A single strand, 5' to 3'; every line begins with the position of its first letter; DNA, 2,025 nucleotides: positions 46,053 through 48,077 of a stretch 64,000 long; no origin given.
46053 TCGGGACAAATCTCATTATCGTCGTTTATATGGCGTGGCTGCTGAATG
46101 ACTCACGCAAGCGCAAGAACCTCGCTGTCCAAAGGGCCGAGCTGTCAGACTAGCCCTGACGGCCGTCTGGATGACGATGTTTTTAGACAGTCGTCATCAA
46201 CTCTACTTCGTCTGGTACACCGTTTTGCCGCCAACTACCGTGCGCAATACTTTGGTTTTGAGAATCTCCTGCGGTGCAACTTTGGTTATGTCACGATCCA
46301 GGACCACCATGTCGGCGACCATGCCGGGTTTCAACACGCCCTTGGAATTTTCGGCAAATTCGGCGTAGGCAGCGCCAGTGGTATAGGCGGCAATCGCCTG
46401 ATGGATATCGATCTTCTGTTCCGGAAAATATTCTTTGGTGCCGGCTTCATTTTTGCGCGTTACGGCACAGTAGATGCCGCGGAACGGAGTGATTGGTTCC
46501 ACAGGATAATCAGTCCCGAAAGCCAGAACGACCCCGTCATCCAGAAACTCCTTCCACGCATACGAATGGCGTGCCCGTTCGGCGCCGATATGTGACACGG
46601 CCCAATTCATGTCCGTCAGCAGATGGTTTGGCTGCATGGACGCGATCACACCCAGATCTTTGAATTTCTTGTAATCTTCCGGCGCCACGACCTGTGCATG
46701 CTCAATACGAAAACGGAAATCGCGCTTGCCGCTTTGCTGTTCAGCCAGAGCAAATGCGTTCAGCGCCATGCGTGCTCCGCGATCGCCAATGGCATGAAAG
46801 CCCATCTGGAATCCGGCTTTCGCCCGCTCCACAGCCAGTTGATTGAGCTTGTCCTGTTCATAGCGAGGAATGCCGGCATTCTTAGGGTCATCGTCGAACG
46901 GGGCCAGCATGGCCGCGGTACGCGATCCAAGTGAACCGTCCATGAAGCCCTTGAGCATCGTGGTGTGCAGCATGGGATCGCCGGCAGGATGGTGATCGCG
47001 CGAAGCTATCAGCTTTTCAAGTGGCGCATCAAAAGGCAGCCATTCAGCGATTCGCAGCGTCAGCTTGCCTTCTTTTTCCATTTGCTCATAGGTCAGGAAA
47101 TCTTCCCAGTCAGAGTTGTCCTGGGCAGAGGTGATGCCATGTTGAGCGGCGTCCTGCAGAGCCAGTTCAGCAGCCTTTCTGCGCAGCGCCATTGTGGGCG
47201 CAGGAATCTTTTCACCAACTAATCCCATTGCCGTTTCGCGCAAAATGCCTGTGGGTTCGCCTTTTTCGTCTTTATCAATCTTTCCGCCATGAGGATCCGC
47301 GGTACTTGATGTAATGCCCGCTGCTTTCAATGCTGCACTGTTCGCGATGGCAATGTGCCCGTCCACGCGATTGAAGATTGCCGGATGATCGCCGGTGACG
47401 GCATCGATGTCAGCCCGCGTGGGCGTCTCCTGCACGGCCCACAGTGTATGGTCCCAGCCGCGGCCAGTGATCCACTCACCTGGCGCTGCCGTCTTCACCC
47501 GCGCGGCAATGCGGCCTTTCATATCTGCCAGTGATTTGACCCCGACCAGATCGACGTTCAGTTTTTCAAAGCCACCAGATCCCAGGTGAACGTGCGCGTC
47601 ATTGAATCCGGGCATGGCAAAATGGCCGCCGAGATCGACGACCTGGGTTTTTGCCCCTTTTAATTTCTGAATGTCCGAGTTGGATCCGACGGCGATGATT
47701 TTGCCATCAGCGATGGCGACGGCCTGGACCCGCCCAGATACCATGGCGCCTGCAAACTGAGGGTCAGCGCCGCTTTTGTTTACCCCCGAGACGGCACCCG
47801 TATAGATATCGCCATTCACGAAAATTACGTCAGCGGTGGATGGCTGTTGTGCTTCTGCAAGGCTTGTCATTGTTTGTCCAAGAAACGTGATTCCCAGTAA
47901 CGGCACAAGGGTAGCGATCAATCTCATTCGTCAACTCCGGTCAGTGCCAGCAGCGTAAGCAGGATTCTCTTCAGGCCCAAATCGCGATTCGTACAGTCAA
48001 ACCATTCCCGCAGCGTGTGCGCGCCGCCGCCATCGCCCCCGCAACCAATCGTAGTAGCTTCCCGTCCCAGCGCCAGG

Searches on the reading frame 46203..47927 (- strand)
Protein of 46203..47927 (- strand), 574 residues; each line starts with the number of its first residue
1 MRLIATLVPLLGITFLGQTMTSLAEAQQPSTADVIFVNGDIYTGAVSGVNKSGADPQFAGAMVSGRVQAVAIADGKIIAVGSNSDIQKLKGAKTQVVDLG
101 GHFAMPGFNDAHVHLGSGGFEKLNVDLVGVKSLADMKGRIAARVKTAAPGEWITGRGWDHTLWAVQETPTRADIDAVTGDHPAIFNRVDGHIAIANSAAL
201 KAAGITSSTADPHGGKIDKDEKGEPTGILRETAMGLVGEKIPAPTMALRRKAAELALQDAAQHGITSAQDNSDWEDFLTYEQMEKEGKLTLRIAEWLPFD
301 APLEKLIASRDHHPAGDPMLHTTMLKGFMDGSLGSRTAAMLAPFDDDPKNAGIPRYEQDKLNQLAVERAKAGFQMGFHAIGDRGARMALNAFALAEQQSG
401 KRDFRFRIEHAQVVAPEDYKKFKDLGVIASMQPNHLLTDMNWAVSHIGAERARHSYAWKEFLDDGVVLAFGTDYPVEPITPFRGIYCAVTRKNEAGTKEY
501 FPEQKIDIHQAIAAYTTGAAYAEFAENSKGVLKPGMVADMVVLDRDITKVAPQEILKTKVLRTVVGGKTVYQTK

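Call 81: search_protein_families(library=pfam, proteins=[window:46203-47927:-], max_evalue=0.00001)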
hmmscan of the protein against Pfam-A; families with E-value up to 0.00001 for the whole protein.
window:46203-47927:- (574 aa): 2 families
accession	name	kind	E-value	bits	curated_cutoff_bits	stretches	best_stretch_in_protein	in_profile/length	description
PF07969.17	Amidohydro_3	-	8.8e-115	385.3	29.7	1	95-571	1-472/472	Amidohydrolase family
PF01979.26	Amidohydro_1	-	4.2e-12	46.4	25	1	349-570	125-345/345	Amidohydrolase family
